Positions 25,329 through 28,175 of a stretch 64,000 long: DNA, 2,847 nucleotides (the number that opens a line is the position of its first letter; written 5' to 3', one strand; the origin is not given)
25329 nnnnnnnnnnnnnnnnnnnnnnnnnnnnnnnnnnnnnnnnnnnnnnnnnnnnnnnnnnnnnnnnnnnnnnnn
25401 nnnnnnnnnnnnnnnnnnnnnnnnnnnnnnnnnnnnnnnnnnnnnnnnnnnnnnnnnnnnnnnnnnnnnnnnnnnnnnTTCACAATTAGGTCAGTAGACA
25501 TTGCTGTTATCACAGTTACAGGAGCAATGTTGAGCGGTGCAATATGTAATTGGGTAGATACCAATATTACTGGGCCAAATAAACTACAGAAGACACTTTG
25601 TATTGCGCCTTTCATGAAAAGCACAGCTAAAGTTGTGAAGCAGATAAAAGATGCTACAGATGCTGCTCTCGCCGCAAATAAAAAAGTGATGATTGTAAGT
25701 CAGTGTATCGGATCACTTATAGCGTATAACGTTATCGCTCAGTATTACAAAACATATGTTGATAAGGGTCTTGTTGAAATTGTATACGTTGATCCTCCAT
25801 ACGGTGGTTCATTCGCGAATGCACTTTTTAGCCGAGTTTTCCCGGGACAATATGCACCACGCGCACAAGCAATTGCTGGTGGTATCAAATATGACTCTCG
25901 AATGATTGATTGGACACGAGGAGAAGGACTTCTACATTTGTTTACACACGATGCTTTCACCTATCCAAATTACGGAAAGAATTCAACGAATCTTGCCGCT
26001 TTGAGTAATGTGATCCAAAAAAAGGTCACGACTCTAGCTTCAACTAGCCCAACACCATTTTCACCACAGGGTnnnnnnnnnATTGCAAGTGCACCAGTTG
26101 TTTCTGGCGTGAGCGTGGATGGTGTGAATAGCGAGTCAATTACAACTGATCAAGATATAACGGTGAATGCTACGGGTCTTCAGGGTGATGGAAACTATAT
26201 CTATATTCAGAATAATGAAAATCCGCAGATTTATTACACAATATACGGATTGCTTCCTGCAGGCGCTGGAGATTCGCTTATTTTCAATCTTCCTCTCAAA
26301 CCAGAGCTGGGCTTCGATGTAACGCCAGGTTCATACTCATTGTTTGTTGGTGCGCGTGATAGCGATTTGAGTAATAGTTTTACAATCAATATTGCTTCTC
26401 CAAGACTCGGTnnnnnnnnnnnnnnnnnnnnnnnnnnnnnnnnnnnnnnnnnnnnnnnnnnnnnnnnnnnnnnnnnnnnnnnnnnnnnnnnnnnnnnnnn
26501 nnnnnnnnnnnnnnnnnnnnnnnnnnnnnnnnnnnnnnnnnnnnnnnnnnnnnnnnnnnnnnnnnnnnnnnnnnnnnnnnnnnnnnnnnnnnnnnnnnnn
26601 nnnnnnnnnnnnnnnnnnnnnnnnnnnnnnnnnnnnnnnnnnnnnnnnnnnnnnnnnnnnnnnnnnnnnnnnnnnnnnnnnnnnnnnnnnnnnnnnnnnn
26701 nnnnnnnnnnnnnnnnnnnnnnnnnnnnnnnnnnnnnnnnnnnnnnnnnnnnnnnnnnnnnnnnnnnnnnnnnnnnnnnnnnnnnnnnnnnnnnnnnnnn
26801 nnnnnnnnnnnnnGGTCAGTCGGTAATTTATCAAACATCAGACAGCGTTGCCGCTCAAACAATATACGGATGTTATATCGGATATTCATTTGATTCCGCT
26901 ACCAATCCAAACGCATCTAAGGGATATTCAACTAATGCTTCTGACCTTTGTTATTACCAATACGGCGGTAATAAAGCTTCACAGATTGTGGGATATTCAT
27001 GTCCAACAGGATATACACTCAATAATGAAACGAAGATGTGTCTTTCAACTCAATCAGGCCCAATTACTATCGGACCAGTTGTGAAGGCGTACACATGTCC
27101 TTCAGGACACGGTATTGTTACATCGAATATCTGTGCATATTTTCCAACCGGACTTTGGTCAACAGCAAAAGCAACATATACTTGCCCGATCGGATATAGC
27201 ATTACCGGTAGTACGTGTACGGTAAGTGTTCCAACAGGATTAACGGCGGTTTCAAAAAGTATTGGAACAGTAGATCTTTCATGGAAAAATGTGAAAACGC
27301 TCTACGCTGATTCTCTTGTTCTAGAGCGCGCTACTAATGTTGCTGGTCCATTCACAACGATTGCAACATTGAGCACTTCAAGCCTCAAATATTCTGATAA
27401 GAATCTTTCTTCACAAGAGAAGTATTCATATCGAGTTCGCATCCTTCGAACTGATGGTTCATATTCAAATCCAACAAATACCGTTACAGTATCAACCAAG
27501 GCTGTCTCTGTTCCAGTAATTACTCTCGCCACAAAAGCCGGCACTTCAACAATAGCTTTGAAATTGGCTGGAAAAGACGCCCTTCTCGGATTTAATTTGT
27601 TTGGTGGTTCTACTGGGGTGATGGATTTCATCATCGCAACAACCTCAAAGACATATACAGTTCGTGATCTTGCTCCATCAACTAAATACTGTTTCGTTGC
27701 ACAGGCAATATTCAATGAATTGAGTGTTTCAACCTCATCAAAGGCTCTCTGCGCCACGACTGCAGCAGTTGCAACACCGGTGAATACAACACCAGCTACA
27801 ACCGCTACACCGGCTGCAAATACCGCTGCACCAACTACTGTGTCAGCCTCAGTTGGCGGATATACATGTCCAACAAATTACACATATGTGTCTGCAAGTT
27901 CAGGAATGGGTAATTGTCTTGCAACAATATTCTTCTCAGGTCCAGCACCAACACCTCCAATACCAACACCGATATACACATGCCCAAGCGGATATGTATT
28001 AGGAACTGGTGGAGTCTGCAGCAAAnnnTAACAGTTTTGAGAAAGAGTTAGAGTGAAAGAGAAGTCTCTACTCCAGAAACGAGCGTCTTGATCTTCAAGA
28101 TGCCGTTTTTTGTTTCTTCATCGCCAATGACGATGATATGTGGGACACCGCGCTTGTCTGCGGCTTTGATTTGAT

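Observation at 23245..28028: DsbA-like oxidoreductase next to a 1083-aa secreted protein with five YTCPxGY...C disulfide mini-repeats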

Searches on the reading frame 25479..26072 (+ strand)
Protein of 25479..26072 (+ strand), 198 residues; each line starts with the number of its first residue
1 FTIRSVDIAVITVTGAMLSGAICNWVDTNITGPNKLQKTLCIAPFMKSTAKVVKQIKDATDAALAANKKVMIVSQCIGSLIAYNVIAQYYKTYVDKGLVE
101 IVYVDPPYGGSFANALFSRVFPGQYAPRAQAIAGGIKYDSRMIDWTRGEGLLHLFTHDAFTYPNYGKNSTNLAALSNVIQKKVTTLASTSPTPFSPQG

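Call 43: search_solved_structures(query=A1, max_evalue=10, show_alignments=2)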
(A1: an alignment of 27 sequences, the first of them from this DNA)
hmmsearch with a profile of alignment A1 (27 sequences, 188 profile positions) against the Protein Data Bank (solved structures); distinct sequences matched with E-value up to 10: 29.
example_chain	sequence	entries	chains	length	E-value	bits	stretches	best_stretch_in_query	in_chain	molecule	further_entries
5gw8_A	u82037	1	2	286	0.055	16.1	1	59-77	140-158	Hypothetical secretory lipase (Family 3)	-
7spr_A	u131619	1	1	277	0.099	15.3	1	61-78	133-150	LIP1, secretory lipase (Family 3)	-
4l0c_A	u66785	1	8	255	0.1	15.3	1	64-137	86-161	Deformylase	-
6ba8_A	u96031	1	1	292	0.15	14.7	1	42-80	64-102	Iron aquisition yersiniabactin synthesis enzyme, YbtT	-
3zq4_A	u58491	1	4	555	0.17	14.5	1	43-77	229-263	RIBONUCLEASE J 1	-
6fvj_A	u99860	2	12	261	0.2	14.3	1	63-95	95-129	Thioesterase | Probable thioesterase TesA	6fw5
6vap_A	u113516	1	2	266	0.29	13.8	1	64-88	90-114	Thioesterase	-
7x2p_A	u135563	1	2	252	0.3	13.7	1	40-78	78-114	Putative lipase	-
2qc3_A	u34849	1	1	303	0.38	13.4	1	62-82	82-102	Malonyl CoA-acyl carrier protein transacylase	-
2qj3_A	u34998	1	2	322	0.42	13.2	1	62-82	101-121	Malonyl CoA-acyl carrier protein transacylase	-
4f21_A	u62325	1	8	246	0.46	13.1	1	34-79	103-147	Carboxylesterase/phospholipase family protein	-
8g48_A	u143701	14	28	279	0.46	13.1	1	63-106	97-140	Fluorophosphonate-binding serine hydrolase E | Fluorophosphonate-binding serine hydrolases E | FphE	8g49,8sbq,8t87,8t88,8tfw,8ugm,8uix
3u0v_A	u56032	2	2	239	0.48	13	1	36-91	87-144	Lysophospholipase-like protein 1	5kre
7tu3_A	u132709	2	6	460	0.51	13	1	41-85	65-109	dGTP triphosphohydrolase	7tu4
9dk4_A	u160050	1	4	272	0.66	12.6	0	58-76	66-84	Fifteen-substitution variant of an ancestral hydroxynitrile lyase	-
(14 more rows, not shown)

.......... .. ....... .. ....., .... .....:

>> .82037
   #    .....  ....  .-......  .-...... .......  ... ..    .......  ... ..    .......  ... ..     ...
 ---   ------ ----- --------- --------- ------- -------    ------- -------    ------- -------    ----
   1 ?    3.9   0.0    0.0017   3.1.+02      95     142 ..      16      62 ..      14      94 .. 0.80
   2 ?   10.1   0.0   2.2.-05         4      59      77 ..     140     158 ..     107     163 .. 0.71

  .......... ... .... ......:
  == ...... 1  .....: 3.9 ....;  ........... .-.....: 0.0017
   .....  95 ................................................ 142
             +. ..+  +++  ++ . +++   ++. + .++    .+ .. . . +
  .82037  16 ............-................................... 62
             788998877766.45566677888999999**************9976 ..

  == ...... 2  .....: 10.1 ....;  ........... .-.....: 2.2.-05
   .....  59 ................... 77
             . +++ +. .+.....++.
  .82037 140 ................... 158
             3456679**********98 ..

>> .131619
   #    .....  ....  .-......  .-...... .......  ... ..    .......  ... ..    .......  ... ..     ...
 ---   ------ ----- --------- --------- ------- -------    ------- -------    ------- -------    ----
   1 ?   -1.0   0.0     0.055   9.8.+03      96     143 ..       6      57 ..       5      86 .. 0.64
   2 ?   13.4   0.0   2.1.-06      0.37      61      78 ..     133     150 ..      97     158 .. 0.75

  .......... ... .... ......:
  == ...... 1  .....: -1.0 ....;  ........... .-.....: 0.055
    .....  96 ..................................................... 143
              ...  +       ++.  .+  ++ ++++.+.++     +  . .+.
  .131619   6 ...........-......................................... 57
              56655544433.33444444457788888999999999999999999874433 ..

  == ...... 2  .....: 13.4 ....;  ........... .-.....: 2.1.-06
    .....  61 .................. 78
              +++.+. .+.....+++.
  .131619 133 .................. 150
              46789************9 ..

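Call 44: search_protein_families(library=pfam, alignment_id=A1, max_evalue=1)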
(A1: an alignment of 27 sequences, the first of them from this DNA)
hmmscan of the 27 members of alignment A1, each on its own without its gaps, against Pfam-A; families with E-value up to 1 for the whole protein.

A. member 1, seq(198 aa): 0 families

B. families by the number of members that match (of 27 scanned): 35 families (the first 25 are shown)
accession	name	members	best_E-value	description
PF12697.13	Abhydrolase_6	25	7.4e-08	Alpha/beta hydrolase family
PF08237.17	PE-PPE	23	2e-05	PE-PPE domain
PF10230.15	LIDHydrolase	18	4.7e-06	Lipid-droplet associated hydrolase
PF12146.15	Hydrolase_4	17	0.0017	Serine aminopeptidase, S33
PF07819.20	PGAP1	16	0.00045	PGAP1-like alpha/beta domain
PF00975.26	Thioesterase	15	4e-05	Thioesterase domain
PF01764.32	Lipase_3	15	0.0014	Lipase (class 3)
PF02450.21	LCAT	10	0.0009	Lecithin:cholesterol acyltransferase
PF00561.26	Abhydrolase_1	8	0.00061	alpha/beta hydrolase fold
PF02086.21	MethyltransfD12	5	0.001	D12 class N6 adenine-specific DNA methyltransferase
PF06821.19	Ser_hydrolase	5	0.012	Serine hydrolase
PF03602.21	Cons_hypoth95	5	0.13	Conserved hypothetical protein 95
PF12695.13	Abhydrolase_5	4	0.0063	Alpha/beta hydrolase family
PF07859.19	Abhydrolase_3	3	0.041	alpha/beta hydrolase fold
PF06259.18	Abhydrolase_8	3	0.14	Alpha/beta hydrolase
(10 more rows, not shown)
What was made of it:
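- On Alpha/beta-hydrolase fold: 0 families for member 1 (call 44).
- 25 of 27 relatives match Abhydrolase_6, PGAP1, Lipase_3 or LCAT (call 44).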

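Call 45: find_homologous_proteins(query=A1, max_evalue=0.00001)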
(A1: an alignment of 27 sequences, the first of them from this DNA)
Query A1 (27 sequences) (198 aa, profile of the alignment): 1 proteins with E <= 0.00001 among 7090 candidates.
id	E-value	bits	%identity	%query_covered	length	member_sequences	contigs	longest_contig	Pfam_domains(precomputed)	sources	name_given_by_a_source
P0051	8.0e-44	167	26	67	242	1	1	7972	-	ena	-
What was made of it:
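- Tried and rejected: With the hydrolase alignment it found one protein (call 45).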

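Call 54: predict_structure(alignment_id=A1)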
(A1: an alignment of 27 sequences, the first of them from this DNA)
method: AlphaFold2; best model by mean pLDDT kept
length: 198 residues; sequences in the alignment: 27
mean_pLDDT: 91.2   pTM: 0.89
mean pLDDT of the five models: 91.2, 90.9, 90.9, 90.8, 89.8
residues with pLDDT >= 90: 151; 70-90: 37; 50-70: 8; < 50: 2
segments of 3 or more residues with pLDDT < 50: none
pLDDT, mean of each block of 10 residues (from residue 1): 73 86 97 95 88 96 94 97 96 94 94 80 86 96 96 94 98 98 92 69
secondary structure, 60 per line:
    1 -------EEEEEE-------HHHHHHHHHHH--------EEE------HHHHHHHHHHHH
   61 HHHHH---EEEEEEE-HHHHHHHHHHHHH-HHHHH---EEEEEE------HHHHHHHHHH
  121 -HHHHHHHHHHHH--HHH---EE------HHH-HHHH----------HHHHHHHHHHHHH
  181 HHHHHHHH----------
elements in order: E8-13 H21-31 E40-42 H49-65 E69-75 H77-89 H91-95 E99-104 H111-120 H122-133 H154-157 H168-188
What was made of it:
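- On Alpha/beta-hydrolase fold: pLDDT 91 model (call 54).
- The AF2 model has pLDDT 91 (call 54).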

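Call 57: fold_search(model_id=the predicted structure, library=pdb)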
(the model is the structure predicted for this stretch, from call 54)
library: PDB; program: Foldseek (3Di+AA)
matches with E <= 10: 1336; with E <= 0.001: 6
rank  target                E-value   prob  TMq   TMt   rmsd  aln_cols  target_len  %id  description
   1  6zth_C                4.1e-04  1.00  0.46  0.22   6.4       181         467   13  Phospholipase PlaB from Legionella pneumophila (released 2021-06-02)
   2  6zti_B                5.3e-04  1.00  0.46  0.23   6.2       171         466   16  Phospholipase PlaB from Legionella pneumophila in complex with thio-NAD (released 2021-06-02)
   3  6zti_C                7.5e-04  1.00  0.47  0.23   6.2       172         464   14  Phospholipase PlaB from Legionella pneumophila in complex with thio-NAD (released 2021-06-02)
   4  6zth_B                8.0e-04  1.00  0.46  0.22   6.5       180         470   14  Phospholipase PlaB from Legionella pneumophila (released 2021-06-02)
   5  6zti_A                8.5e-04  1.00  0.46  0.23   6.3       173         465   16  Phospholipase PlaB from Legionella pneumophila in complex with thio-NAD (released 2021-06-02)
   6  6e6t_B                9.5e-04  0.97  0.35  0.28  15.2       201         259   14  Dieckmann cyclase, NcmC, bound to cerulenin (released 2019-07-31)
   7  6zth_D                1.1e-03  1.00  0.45  0.22   6.5       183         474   14  Phospholipase PlaB from Legionella pneumophila (released 2021-06-02)
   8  3v48_A                1.7e-03  0.96  0.37  0.29  13.3       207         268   16  Crystal Structure of the putative alpha/beta hydrolase RutD from E.coli (released 2012-01-04)
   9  2lip                  1.8e-03  0.91  0.35  0.24  13.6       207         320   17  PSEUDOMONAS LIPASE OPEN CONFORMATION (released 1997-03-12)
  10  6zth_A                2.8e-03  1.00  0.45  0.21   3.9       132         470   14  Phospholipase PlaB from Legionella pneumophila (released 2021-06-02)
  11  6oyc_C                2.8e-03  0.99  0.41  0.29   7.8       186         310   12  Glycosylation Associate Protein (Gap123) complex from Streptococcus agalactiae (released 2020-05-20)
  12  1mnq_A                2.8e-03  0.91  0.37  0.29  12.5       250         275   12  Thioesterase Domain of Picromycin Polyketide Synthase (PICS TE), pH 8.4 (released 2003-02-04)
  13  3dyv                  3.7e-03  0.84  0.32  0.28  13.6       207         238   14  Snapshots of esterase D from lactobacillus rhamnosus: Insights into a rotation driven catalytic mechanism (released 2009-07-28)
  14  1z8h_D                4.0e-03  0.99  0.47  0.47   6.9       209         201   12  CRYSTAL STRUCTURE OF a GDSL-like lipase (ALR1529) FROM NOSTOC SP. PCC 7120 AT 2.02 A RESOLUTION (released 2005-04-19)
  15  6ecf_C                4.0e-03  0.97  0.37  0.30  12.2       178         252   17  Vlm2 thioesterase domain with genetically encoded 2,3-diaminopropionic acid bound with a dodecadepsipeptide, space gro (released 2018-12-12)
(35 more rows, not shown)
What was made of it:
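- The Foldseek top hit is phospholipase PlaB (call 57).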

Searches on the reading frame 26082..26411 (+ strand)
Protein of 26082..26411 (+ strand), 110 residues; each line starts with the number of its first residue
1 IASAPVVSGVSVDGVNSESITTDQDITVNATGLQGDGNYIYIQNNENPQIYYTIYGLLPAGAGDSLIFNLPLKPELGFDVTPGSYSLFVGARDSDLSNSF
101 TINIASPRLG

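Call 87: search_solved_structures(query=A4, max_evalue=1)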
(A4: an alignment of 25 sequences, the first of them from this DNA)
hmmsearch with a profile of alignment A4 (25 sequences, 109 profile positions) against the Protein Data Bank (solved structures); distinct sequences matched with E-value up to 1: 46.
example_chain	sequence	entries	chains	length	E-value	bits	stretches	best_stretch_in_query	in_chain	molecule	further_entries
7k44_A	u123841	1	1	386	0.0028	20.7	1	8-75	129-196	SGBP-B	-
5e7g_A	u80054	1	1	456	0.0084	19.1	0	5-76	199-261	IPT/TIG domain-containing protein BACOVA_02650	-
2yrp_A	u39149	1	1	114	0.015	18.3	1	5-77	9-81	Nuclear factor of activated T-cells, cytoplasmic 4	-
4ak1_A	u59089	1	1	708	0.053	16.6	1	43-105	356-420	BT_4661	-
8r07_A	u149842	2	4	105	0.12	15.4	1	14-77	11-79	Nuclear factor of activated T-cells, cytoplasmic 2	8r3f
8yqc_A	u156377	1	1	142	0.26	14.3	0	65-93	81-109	Galectin-10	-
5xri_A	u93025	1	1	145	0.26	14.3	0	65-93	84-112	Galectin-10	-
4jcm_A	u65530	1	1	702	0.36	13.9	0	3-73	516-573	Cyclodextrin glucanotransferase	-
1p7h_L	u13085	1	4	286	0.41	13.7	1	9-74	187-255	Nuclear factor of activated T-cells, cytoplasmic 2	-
1owr_M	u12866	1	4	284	0.41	13.7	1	9-74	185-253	Nuclear factor of activated T-cells, cytoplasmic 2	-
2as5_N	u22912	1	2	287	0.42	13.7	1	9-74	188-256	Nuclear factor of activated T-cells, cytoplasmic 2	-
9vrq_N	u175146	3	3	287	0.42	13.7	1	9-74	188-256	Nuclear factor of activated T-cells, cytoplasmic 2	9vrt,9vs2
1s9k_C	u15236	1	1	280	0.42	13.7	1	9-74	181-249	Nuclear factor of activated T-cells, cytoplasmic 2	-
5xrm_A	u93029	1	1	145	0.42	13.7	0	64-93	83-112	Galectin-10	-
5h5w_A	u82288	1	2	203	0.42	13.7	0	15-57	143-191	Flagellar hook-associated protein 2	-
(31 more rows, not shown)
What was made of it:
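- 26094..26399 (+): IPT/TIG-like Ig domain 2 (residues 440-541). The profile hits IPT proteins 7k44 and 5e7g (call 87).
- On IPT/TIG: The family profile hits IPT proteins 7k44 and 5e7g (call 87).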

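Call 88: search_protein_families(library=pfam, alignment_id=A4, max_evalue=1)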
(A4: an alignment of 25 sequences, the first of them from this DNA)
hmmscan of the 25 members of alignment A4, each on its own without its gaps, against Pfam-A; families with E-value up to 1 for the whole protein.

A. member 1, seq(110 aa): 1 family
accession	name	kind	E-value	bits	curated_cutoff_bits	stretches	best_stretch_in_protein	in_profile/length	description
PF11614.14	FixG_C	-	0.21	12.2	25.6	1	67-104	2-39/119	IG-like fold at C-terminal of FixG, putative oxidoreductase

B. families by the number of members that match (of 25 scanned): 11 families
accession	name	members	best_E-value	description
PF01833.30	TIG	21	2.6e-06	IPT/TIG domain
PF07495.19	Y_Y_Y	2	0.023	Y_Y_Y domain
PF14734.12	DUF4469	1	0.00024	Domain of unknown function (DUF4469) with IG-like fold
PF08308.17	PEGA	1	0.035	PEGA domain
PF24025.1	Ig_DR_A0283-like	1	0.038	DR_A0283-like, Ig-like domain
PF24327.1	DUF7497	1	0.045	Domain of unknown function (DUF7497)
PF00960.24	Neocarzinostat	1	0.05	Neocarzinostatin family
PF20264.4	DUF4784_N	1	0.063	DUF4784 N-terminal Ig-like domain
PF13860.13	FlgD_ig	1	0.19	FlgD Ig-like domain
PF11614.14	FixG_C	1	0.21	IG-like fold at C-terminal of FixG, putative oxidoreductase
PF09855.14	Zn_ribbon_13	1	0.22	Nucleic-acid-binding protein containing Zn-ribbon domain (DUF2082)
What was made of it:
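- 26094..26399 (+): 21 of 25 family copies match Pfam TIG, best 2.6e-6 (call 88).
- On IPT/TIG: The window copy does not (call 88).
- Checked: IPT/TIG is supported at family level, where 21 of 25 relatives' copies match Pfam TIG (call 88).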

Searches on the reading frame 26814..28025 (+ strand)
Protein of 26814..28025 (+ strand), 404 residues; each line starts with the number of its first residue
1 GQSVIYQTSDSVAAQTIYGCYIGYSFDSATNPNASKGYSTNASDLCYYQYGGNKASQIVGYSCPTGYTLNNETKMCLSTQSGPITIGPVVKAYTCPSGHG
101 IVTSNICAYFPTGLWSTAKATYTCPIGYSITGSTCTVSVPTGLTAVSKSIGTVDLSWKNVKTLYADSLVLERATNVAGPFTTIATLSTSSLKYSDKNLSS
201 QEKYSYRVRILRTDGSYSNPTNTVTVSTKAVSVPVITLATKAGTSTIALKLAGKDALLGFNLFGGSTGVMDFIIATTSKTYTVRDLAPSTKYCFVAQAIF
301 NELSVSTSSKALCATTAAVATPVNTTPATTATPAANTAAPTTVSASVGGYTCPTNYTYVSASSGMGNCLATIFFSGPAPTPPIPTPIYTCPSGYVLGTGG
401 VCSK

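Call 38: predict_structure(protein=window:26814-28025:+)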
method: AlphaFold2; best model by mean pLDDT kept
length: 404 residues; sequences in the alignment: 1
mean_pLDDT: 35.7   pTM: 0.22
mean pLDDT of the five models: 35.7, 33.7, 30.3, 29.5, 26.4
residues with pLDDT >= 90: 0; 70-90: 14; 50-70: 41; < 50: 349
segments of 3 or more residues with pLDDT < 50: 1-131, 133-167, 188-203, 219-350, 358-386
pLDDT, mean of each block of 10 residues (from residue 1): 24 24 26 28 27 23 38 38 25 34 35 28 32 32 24 31 44 60 54 47 52 50 33 23 28 29 32 34 32 33 33 28 27 28 33 46 43 35 46 75 73
secondary structure, 60 per line:
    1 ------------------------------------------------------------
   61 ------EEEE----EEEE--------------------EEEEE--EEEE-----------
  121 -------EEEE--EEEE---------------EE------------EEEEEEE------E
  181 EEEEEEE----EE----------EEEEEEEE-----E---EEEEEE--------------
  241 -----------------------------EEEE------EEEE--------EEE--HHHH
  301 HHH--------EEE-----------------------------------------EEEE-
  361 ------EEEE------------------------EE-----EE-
elements in order: E67-70 E75-78 E99-103 E106-109 E128-131 E134-137 E167-173 E180-187 E204-211 E221-226 E270-273 E280-283 E292-294 H297-303 E312-314 E356-359 E367-370
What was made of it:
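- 26865..27218 (+): Cys mini-repeat block 1: pairs C699-C725, C742-C755, C774-C786, C803-C814. Low-confidence AF2 draws each as a beta-hairpin (call 38).
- Single-sequence AF2 gave pLDDT 36 (call 38), so the disulfides rest on conservation and resemblance only. No confident structure prediction was obtained (call 38).
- Tried and rejected: Single-sequence AF2 of residues 680-1083 gave pLDDT 36 and is not usable for disulfide geometry (call 38).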

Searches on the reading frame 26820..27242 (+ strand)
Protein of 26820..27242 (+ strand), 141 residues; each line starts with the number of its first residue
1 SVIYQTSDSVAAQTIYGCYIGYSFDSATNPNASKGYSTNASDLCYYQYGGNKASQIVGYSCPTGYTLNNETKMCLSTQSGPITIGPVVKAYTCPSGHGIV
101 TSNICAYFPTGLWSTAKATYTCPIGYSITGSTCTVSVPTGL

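Call 12: find_homologous_proteins(query=window:26820-27242:+, max_evalue=10)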
Query seq(141 aa): 7 candidates shared short words with the query, none scored E <= 10.
